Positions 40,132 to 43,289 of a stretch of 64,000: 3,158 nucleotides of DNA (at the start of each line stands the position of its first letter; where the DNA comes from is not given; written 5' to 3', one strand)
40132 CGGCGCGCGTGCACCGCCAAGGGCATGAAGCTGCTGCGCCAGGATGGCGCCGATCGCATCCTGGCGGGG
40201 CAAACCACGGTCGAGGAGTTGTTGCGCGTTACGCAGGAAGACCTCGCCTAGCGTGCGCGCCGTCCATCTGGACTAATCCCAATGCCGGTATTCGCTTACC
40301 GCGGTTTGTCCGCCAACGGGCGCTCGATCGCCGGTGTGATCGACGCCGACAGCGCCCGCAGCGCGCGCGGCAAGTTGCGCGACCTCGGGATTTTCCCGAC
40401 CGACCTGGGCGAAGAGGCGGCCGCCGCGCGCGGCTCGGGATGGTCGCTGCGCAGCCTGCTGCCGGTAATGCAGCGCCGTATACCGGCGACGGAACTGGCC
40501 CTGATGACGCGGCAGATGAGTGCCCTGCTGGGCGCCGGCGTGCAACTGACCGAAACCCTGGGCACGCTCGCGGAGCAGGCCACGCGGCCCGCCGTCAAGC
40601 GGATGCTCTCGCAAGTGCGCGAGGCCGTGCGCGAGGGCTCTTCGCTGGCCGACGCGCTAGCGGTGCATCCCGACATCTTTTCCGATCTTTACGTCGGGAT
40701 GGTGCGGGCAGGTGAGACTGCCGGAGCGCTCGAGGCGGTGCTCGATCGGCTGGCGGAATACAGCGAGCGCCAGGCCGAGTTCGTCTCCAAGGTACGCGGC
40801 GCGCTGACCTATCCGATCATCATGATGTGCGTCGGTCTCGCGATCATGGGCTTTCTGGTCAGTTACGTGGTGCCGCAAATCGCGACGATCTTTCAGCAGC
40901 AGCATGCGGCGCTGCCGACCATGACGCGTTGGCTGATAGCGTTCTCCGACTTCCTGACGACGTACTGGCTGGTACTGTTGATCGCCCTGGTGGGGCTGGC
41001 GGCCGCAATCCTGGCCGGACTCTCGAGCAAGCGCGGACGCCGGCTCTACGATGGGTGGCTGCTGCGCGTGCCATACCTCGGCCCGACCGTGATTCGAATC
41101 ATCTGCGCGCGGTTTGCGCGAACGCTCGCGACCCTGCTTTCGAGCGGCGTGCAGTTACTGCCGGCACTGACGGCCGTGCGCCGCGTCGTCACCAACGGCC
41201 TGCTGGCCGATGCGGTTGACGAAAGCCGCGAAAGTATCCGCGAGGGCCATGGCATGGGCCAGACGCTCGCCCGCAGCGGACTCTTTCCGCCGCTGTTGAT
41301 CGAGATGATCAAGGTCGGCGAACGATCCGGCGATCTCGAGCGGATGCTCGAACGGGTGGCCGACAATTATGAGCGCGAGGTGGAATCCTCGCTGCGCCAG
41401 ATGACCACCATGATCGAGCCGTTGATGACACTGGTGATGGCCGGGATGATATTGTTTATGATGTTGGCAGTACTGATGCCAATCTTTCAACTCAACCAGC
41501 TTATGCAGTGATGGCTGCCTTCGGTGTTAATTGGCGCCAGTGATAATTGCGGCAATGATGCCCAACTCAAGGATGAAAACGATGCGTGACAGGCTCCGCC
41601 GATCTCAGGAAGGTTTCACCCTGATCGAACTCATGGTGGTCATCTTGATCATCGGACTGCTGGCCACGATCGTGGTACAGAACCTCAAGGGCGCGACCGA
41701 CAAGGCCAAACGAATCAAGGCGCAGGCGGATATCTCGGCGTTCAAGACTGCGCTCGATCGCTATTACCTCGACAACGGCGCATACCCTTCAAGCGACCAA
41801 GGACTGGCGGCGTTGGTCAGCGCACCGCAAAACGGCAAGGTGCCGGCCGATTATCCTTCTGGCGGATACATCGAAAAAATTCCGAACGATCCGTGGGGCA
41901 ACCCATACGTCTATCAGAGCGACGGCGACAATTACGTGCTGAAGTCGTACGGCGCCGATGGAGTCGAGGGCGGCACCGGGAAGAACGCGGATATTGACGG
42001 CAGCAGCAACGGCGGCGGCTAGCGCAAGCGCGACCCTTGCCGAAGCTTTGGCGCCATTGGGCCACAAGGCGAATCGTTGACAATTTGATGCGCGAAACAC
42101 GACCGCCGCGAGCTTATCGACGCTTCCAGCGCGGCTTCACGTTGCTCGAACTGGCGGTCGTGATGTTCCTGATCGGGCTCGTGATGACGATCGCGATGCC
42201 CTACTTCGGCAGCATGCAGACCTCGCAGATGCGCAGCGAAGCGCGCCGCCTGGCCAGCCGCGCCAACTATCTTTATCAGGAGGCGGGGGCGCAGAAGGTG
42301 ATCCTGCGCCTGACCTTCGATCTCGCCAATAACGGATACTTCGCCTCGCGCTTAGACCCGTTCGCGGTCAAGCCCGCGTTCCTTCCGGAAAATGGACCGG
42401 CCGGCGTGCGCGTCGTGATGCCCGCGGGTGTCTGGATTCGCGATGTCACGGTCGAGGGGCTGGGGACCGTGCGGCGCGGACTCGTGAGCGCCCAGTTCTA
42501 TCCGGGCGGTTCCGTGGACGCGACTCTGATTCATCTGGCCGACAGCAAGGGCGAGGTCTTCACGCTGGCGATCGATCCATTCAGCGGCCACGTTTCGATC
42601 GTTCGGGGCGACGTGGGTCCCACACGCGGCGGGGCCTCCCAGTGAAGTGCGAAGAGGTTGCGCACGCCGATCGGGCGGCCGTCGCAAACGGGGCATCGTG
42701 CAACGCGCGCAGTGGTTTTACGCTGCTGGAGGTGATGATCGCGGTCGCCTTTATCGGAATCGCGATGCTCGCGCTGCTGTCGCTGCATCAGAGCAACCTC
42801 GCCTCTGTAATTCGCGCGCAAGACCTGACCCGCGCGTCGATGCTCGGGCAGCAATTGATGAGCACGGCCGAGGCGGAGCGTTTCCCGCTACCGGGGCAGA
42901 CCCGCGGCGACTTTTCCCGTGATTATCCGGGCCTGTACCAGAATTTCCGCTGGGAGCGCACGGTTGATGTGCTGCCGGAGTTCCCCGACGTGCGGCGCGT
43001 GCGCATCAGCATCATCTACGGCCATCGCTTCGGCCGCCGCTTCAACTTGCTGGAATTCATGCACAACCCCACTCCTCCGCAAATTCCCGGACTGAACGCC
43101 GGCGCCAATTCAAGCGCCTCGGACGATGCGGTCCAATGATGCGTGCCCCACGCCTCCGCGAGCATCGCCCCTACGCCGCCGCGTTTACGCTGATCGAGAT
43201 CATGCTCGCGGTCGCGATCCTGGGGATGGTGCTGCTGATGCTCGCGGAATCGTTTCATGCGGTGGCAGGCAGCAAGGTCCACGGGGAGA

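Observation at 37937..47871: Ten-gene T2SS operon (gspE-N) without secretin, GspC or prepilin peptidase in the window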

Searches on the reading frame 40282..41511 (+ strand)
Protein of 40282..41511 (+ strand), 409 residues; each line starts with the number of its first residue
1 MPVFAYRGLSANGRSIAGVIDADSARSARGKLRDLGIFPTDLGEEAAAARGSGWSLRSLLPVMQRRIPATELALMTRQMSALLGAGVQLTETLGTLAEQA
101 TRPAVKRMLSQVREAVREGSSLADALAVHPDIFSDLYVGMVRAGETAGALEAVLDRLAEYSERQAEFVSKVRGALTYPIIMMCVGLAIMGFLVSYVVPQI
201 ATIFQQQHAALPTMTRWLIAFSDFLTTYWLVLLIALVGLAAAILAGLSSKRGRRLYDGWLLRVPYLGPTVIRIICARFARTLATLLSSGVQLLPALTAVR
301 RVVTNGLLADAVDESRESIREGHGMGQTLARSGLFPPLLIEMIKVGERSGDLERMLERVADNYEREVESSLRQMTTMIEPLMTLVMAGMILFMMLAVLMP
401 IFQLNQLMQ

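Call 3: search_protein_families(library=pfam, proteins=[window:40282-41511:+], max_evalue=0.01)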
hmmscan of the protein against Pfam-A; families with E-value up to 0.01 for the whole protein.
window:40282-41511:+ (409 aa): 1 family
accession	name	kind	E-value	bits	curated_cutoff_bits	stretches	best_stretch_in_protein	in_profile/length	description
PF00482.28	T2SSF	-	8.2e-64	213.6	25.2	2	76-198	2-125/125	Type II secretion system (T2SS), protein F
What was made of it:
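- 40282..41511 (+): gspF, the inner-membrane platform protein. Pfam T2SSF matches twice (call 3).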

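Call 10: search_protein_families(library=ncbifam, proteins=[window:40282-41511:+], max_evalue=0.01)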
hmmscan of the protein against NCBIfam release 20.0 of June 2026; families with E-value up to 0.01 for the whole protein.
window:40282-41511:+ (409 aa): 7 families
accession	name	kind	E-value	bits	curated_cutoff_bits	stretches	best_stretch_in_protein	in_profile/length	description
TIGR02120.1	GspF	equivalog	7e-138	460.2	424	1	4-407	1-400/401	type II secretion system inner membrane protein GspF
NF052607.1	T4PiliAsmPilCThrm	equivalog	2.2e-99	333.3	700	1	1-404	1-400/406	type IV pilus assembly protein PilC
NF052606.1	T4PiliAsmPilCMyx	equivalog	2.5e-91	306.6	700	1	2-406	20-416/419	type IV pilus assembly protein PilC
NF047826.1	T3SSXpsF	equivalog_domain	4.9e-89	298.9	650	1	1-406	1-402/405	type II secretion system protein XpsF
NF007861.0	PRK10573.1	equivalog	8.9e-71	239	401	1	61-409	50-399/401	protein transport protein HofC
NF041012.2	T4P_ComGB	equivalog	8.9e-48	163.3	240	1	75-404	6-330/332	competence type IV pilus assembly protein ComGB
TIGR00042.1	TIGR00042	equivalog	0.0006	19.3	145.35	1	88-171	33-113/184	RdgB/HAM1 family non-canonical purine NTP pyrophosphatase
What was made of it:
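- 40282..41511 (+): TIGR02120 scores 460 bits (cut-off 424) (call 10).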

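Call 12: find_related_loci(query=window:40282-41511:+, collection=genome_contigs, flank=10000)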
Query window:40282-41511:+ (409 aa) in genome_contigs; peptide patterns used: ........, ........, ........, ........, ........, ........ (x = any residue, [..] = any of these).
239 stretches matched a pattern; 165 encode a relative of the query (tblastn E <= 1e-3); the best 80 are kept; 80 distinct loci.
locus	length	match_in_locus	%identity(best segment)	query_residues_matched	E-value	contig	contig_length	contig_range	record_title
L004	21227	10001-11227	92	1-409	0e+0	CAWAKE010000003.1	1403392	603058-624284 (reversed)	MAG: uncultured delta proteobacterium isolate MFD02416.bin.1.126 genome assembly, contig: contig_52086, whole genome sho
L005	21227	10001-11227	94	1-409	0e+0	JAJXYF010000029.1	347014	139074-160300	MAG: Deltaproteobacteria bacterium isolate BP6.bin67 NODE_20_length_347014_cov_4.581094, whole genome shotgun sequence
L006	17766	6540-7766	92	1-409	0e+0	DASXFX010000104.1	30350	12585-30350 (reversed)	MAG TPA_asm: Candidatus Binataceae bacterium isolate SMAG_U5149 k141_2578628, whole genome shotgun sequence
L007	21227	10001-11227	90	1-409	0e+0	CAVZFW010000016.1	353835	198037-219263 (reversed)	MAG: uncultured delta proteobacterium isolate MFD05513.bin.2.80 genome assembly, contig: contig_7130, whole genome shotg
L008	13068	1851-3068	81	1-409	0e+0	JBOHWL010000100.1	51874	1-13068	MAG: Candidatus Binataceae bacterium isolate TC-S_metabat2.bin.194 k127_344313, whole genome shotgun sequence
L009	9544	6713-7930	81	1-409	0e+0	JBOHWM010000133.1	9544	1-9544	MAG: Candidatus Binataceae bacterium isolate TC-S_metabat2.bin.135 k127_2756239, whole genome shotgun sequence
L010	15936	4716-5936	81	1-409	0e+0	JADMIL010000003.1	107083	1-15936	MAG: Candidatus Binataceae bacterium isolate MAG011 NODE_204_length_107083_cov_10.538738, whole genome shotgun sequence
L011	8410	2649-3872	83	1-409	0e+0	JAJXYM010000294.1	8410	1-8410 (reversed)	MAG: Deltaproteobacteria bacterium isolate BP6.bin86 NODE_16264_length_8410_cov_1.795847, whole genome shotgun sequence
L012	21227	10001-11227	80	1-409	0e+0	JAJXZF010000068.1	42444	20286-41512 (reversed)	MAG: Deltaproteobacteria bacterium isolate BP7.bin41 NODE_1089_length_42444_cov_4.012619, whole genome shotgun sequence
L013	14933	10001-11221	78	1-409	0e+0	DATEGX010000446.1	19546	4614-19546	MAG TPA_asm: Candidatus Binataceae bacterium isolate SMAG_U8796 k141_952579, whole genome shotgun sequence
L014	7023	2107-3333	80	1-409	0e+0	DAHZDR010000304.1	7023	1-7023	MAG TPA_asm: Deltaproteobacteria bacterium isolate clean4766 k141_283287, whole genome shotgun sequence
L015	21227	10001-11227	81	1-409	0e+0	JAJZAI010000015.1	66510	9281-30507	MAG: Deltaproteobacteria bacterium isolate FK5.bin90 NODE_409_length_66510_cov_2.341609, whole genome shotgun sequence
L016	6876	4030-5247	80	1-409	0e+0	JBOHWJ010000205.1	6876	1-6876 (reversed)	MAG: Candidatus Binataceae bacterium isolate TC-S_metawrap_bin.57 k127_2601790, whole genome shotgun sequence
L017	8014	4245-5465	77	1-409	0e+0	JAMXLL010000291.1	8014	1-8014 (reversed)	MAG: Candidatus Binataceae bacterium isolate Bin.006_Pasture k127_7678106, whole genome shotgun sequence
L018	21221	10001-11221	78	1-409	0e+0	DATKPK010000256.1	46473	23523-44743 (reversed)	MAG TPA_asm: Candidatus Binataceae bacterium isolate SMAG_U14789 k141_3834816, whole genome shotgun sequence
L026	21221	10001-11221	77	1-409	0e+0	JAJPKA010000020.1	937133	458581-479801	MAG: Proteobacteria bacterium isolate Centralia_MAG_59 k107_2114025, whole genome shotgun sequence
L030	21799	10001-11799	74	1-409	0e+0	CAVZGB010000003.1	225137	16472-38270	MAG: uncultured delta proteobacterium isolate MFD05521.bin.1.220 genome assembly, contig: contig_137396, whole genome sh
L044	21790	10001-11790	73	1-409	0e+0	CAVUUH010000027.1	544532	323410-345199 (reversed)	MAG: uncultured delta proteobacterium isolate MFD00964.bin.2.3 genome assembly, contig: contig_23152, whole genome shotg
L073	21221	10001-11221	72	1-409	0e+0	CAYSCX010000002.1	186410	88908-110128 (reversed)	MAG TPA_asm: uncultured Candidatus Binatia bacterium isolate SRP119689_co1_338 genome assembly, contig: NODE_42_length_1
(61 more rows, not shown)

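Call 17: search_protein_families(library=pfam, proteins=[L026:12296-14791:-, L008:9454-11649:-, L012:18140-19906:+, L012:16962-18128:+, L018:4329-6305:+, L044:3080-5731:+, L030:1196-3073:+, L073:19531-21219:+, L007:18311-19537:+, L008:11651-13000:-], max_evalue=0.001)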
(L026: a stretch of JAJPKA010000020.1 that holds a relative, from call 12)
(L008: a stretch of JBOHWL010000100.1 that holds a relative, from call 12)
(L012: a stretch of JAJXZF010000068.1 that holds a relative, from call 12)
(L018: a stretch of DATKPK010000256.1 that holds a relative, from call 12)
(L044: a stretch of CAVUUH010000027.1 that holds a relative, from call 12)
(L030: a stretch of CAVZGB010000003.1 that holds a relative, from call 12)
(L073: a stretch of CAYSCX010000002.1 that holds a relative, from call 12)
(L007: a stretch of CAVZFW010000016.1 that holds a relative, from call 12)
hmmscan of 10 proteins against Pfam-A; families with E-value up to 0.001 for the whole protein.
L026:12296-14791:- (831 aa): 1 family
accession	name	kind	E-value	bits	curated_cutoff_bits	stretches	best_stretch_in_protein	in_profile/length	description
PF02515.22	CoA_transf_3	-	2e-160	534.3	23.3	2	6-373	2-366/366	CoA-transferase family III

L008:9454-11649:- (731 aa): 4 families
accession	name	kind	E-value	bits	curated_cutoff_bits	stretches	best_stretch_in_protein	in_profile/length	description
PF22019.2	GlgB_N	-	2.2e-34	117.9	27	2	7-98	2-94/94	alpha-1,4-glucan branching enzyme GlgB, N-terminal domain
PF02922.24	CBM_48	-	9.6e-30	103.2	22.4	2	123-206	1-83/83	Carbohydrate-binding module 48 (Isoamylase N-terminal domain)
PF02806.24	Alpha-amylase_C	-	1.4e-24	86.7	21.2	1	629-726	1-93/95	Alpha amylase, C-terminal all-beta domain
PF00128.31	Alpha-amylase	-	1.1e-16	61.6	22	1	277-346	26-94/446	Alpha amylase, catalytic domain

L012:18140-19906:+ (588 aa): 0 families

L012:16962-18128:+ (388 aa): 0 families

L018:4329-6305:+ (658 aa): 9 families
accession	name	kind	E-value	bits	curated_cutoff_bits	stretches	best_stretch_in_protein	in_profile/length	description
PF01434.24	Peptidase_M41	-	2.3e-71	240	29.9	1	419-606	1-189/191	Peptidase family M41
PF00004.35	AAA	-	1.1e-46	158.9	21.2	1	206-338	1-130/131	ATPase family associated with various cellular activities (AAA)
PF06480.20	FtsH_ext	-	2.6e-16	60.2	25.5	1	25-110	2-101/103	FtsH Extracellular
PF17862.7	AAA_lid_3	-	5.4e-16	58.2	27.2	1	361-404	1-44/45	AAA+ lid domain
PF07728.20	AAA_5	-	7.1e-07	29.8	22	1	205-327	1-137/139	AAA domain (dynein-related subfamily)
PF06068.19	TIP49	-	8.5e-06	25.6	23.8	1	197-239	47-88/347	TIP49 P-loop domain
PF13191.12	AAA_16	-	0.00013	23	32.6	0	203-226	24-47/167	AAA ATPase domain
PF05496.18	RuvB_N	-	0.0003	21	27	1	203-238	33-68/159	Holliday junction DNA helicase RuvB P-loop domain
PF13401.12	AAA_22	-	0.00035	21.3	27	0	206-230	8-35/130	AAA domain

L044:3080-5731:+ (883 aa): 4 families
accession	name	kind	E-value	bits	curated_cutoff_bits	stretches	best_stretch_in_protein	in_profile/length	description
PF13442.11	Cytochrome_CBB3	-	2.3e-05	25.1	27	0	361-380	4-22/68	Cytochrome C oxidase, cbb3-type, subunit III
PF14522.11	Cytochrome_C7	-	2.3e-05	24.5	24.8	0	484-544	9-52/67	Cytochrome c7 and related cytochrome c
PF14537.11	Cytochrom_c3_2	-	9.7e-05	23.2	25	0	363-425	21-68/79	Cytochrome c3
PF00034.26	Cytochrom_C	-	0.00015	23.5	21.3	0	361-382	2-23/90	Cytochrome c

L030:1196-3073:+ (625 aa): 2 families
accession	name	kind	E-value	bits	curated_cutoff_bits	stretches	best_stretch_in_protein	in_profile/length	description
PF05199.19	GMC_oxred_C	-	1.7e-12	48.5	24.6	1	467-613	1-139/139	GMC oxidoreductase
PF00732.25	GMC_oxred_N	-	8.8e-10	39.2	23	1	61-375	1-216/218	GMC oxidoreductase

L073:19531-21219:+ (563 aa): 3 families
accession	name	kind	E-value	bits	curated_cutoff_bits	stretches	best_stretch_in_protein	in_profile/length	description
PF00005.33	ABC_tran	-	5.2e-20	72.9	25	1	432-563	1-119/137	ABC transporter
PF00664.28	ABC_membrane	-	5.4e-20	72.6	28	1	78-342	5-254/274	ABC transporter transmembrane region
PF13555.12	AAA_29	-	0.00047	20.3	27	0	440-459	20-39/61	P-loop containing region of AAA domain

L007:18311-19537:+ (408 aa): 2 families
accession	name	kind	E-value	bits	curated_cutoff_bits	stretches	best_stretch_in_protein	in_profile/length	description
PF01841.26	Transglut_core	-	1e-20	74.5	23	1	256-360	8-108/108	Transglutaminase-like superfamily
PF08379.15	Bact_transglu_N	-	1.5e-20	74.1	27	1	122-196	2-75/80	Bacterial transglutaminase-like N-terminal region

L008:11651-13000:- (449 aa): 1 family
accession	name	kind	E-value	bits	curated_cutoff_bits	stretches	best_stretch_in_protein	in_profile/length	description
PF01636.29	APH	-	9.2e-06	26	23.2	1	196-315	95-195/239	Phosphotransferase enzyme family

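Call 56: search_protein_families(library=pfam, proteins=[L012:18140-19906:+, L012:16962-18128:+], max_evalue=1)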
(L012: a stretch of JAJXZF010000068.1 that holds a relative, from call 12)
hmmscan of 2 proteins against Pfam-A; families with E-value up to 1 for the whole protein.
L012:18140-19906:+ (588 aa): 0 families

L012:16962-18128:+ (388 aa): 0 families

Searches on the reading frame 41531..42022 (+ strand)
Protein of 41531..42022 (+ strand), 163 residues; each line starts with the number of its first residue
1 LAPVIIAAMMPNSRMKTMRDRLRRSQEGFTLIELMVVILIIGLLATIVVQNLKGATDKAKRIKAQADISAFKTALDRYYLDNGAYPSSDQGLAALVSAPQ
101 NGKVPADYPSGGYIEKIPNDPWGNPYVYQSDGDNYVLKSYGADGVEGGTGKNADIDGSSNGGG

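Call 3: search_protein_families(library=pfam, proteins=[window:41531-42022:+], max_evalue=0.01)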
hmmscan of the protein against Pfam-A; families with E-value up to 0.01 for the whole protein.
window:41531-42022:+ (163 aa): 3 families
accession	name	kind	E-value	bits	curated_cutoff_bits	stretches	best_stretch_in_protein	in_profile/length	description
PF08334.16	T2SSG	-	5.1e-33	113.8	21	1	53-156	3-106/108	Type II secretion system (T2SS), protein G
PF07963.17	N_methyl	-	5.6e-09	35.7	21.2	1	23-48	1-26/27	Prokaryotic N-terminal methylation motif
PF16732.10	ComP_DUS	-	0.00047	21.4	27.3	1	57-101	8-53/87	Type IV minor pilin ComP, DNA uptake sequence receptor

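Call 10: search_protein_families(library=ncbifam, proteins=[window:41531-42022:+], max_evalue=0.01)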
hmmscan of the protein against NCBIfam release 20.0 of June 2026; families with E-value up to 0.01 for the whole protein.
window:41531-42022:+ (163 aa): 13 families
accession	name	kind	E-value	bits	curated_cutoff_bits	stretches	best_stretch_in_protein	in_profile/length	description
TIGR01710.1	typeII_sec_gspG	equivalog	2.2e-46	157.2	88.85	1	28-156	2-131/134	type II secretion system major pseudopilin GspG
TIGR01708.2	typeII_sec_gspH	equivalog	9.6e-11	42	80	1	26-92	1-63/169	type II secretion system minor pseudopilin GspH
NF040999.1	pilin_ComGC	equivalog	1.7e-09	37.8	75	1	26-90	1-65/84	competence type IV pilus major pilin ComGC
NF007862.0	PRK10574.1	equivalog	3e-09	37.1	138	1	25-97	3-75/145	prepilin peptidase-dependent pilin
NF041775.1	typeIV_PilA_Myxo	equivalog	4.9e-09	36.5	400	1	21-85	5-69/214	type IV pilin protein PilA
TIGR02532.1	IV_pilin_GFxxxE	domain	1.3e-07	31.2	16.3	1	26-49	1-24/24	prepilin-type N-terminal cleavage/methylation domain-containing protein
NF041013.1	T4P_ComGE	equivalog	7.8e-05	22.7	49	1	26-66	3-43/83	competence type IV pilus minor pilin ComGE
NF007800.0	PRK10506.1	equivalog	0.00021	21.1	158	1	23-59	5-41/163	prepilin peptidase-dependent protein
TIGR02596.1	TIGR02596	subfamily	0.00023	21.3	70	1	29-66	1-37/196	Verru_Chthon cassette protein D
NF038304.1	EPS_HpsC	equivalog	0.0018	17.9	200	1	17-76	11-71/318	hormogonium polysaccharide secretion pseudopilin HpsC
NF040982.1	ComGD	equivalog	0.005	17.2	70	1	26-74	1-46/139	competence type IV pilus minor pilin ComGD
TIGR02599.1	TIGR02599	subfamily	0.0058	15.9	256.5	1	28-74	1-45/361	Verru_Chthon cassette protein C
TIGR02523.1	type_IV_pilV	equivalog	0.0082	16.6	52.2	0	26-51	1-28/139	type IV pilus modification protein PilV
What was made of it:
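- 41573..42022 (+): gspG, the major pseudopilin (prepilin motif G|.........). TIGR01710 scores 157 bits (cut-off 89) (call 10).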

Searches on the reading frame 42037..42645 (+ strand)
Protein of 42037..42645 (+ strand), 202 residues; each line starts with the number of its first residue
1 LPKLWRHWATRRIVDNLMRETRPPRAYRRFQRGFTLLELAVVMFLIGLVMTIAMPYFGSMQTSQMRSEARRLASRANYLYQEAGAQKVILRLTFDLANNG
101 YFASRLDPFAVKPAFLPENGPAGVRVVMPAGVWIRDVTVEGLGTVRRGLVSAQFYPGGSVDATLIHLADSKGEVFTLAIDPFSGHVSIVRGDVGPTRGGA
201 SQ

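Call 3: search_protein_families(library=pfam, proteins=[window:42037-42645:+], max_evalue=0.01)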
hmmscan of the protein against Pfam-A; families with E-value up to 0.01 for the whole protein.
window:42037-42645:+ (202 aa): 1 family
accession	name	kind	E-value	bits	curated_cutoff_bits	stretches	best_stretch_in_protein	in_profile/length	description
PF07963.17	N_methyl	-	1.2e-07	31.5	21.2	1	28-54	1-27/27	Prokaryotic N-terminal methylation motif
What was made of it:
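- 42088..42645 (+): gspH-like minor pseudopilin. It has the N_methyl motif (call 3).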

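Call 10: search_protein_families(library=ncbifam, proteins=[window:42037-42645:+], max_evalue=0.01)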
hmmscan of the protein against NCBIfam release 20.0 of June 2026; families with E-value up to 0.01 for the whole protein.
window:42037-42645:+ (202 aa): 11 families
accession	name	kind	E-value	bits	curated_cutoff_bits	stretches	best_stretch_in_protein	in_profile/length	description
TIGR01708.2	typeII_sec_gspH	equivalog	4.9e-11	42.9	80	1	31-86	1-57/169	type II secretion system minor pseudopilin GspH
TIGR02596.1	TIGR02596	subfamily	5e-07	30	70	1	34-84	1-52/196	Verru_Chthon cassette protein D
TIGR02532.1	IV_pilin_GFxxxE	domain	2.2e-06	27.2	16.3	1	31-54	1-24/24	prepilin-type N-terminal cleavage/methylation domain-containing protein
NF041775.1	typeIV_PilA_Myxo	equivalog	4.3e-06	26.9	400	1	31-71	10-50/214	type IV pilin protein PilA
TIGR01710.1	typeII_sec_gspG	equivalog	3.7e-05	23.8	88.85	1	32-67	1-36/134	type II secretion system major pseudopilin GspG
NF047827.1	T3SSXpsH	equivalog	0.0011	18.7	160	1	32-95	1-65/145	type II secretion system protein XpsH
NF040982.1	ComGD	equivalog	0.0021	18.4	70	1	31-99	1-70/139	competence type IV pilus minor pilin ComGD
NF040999.1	pilin_ComGC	equivalog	0.0024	18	75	1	32-57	2-27/84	competence type IV pilus major pilin ComGC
NF041013.1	T4P_ComGE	equivalog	0.0024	17.9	49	1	32-66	4-38/83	competence type IV pilus minor pilin ComGE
NF007862.0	PRK10574.1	equivalog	0.0027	17.9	138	1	31-57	4-30/145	prepilin peptidase-dependent pilin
NF007800.0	PRK10506.1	equivalog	0.0036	17.1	158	1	29-74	6-52/163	prepilin peptidase-dependent protein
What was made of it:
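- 42088..42645 (+): TIGR01708 scores 43 bits, below its cut-off of 80 (call 10).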

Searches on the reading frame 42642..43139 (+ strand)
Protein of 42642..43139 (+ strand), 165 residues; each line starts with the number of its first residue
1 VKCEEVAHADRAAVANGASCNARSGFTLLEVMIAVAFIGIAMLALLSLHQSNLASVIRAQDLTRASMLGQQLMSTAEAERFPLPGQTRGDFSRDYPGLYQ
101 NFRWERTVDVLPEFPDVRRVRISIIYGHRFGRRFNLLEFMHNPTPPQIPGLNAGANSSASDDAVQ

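Call 3: search_protein_families(library=pfam, proteins=[window:42642-43139:+], max_evalue=0.01)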
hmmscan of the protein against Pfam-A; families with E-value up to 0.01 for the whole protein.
window:42642-43139:+ (165 aa): 2 families
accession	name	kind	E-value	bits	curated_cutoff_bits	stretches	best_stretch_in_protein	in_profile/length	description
PF07963.17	N_methyl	-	1.4e-05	24.9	21.2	1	21-46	2-27/27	Prokaryotic N-terminal methylation motif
PF11087.14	PRD1_DD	-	0.00013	22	46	1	31-72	9-50/54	PRD1 phage membrane DNA delivery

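Call 10: search_protein_families(library=ncbifam, proteins=[window:42642-43139:+], max_evalue=0.01)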
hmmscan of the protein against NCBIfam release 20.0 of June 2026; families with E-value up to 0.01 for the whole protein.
window:42642-43139:+ (165 aa): 7 families
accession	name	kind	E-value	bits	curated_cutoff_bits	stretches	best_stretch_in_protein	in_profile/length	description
NF047828.1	T3SSXpsI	equivalog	8.7e-09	35.5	150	1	25-105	3-77/132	type II secretion system protein XpsI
TIGR02523.1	type_IV_pilV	equivalog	3.7e-07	30.7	52.2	1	24-75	2-53/139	type IV pilus modification protein PilV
TIGR01707.1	gspI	equivalog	1.4e-06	28.7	44.35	1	25-82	1-58/101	type II secretion system minor pseudopilin GspI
TIGR02532.1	IV_pilin_GFxxxE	domain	0.0002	21.1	16.3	1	23-46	1-24/24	prepilin-type N-terminal cleavage/methylation domain-containing protein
TIGR01708.2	typeII_sec_gspH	equivalog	0.00063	19.8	80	1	24-52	2-31/169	type II secretion system minor pseudopilin GspH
TIGR02598.1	TIGR02598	subfamily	0.0067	16.6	51.4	1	25-55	1-31/151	Verru_Chthon cassette protein B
NF041013.1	T4P_ComGE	equivalog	0.0069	16.5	49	1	25-71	5-52/83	competence type IV pilus minor pilin ComGE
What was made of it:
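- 42642..43139 (+): gspI-like minor pseudopilin. The XpsI and GspI models are sub-threshold (calls 3, 10).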
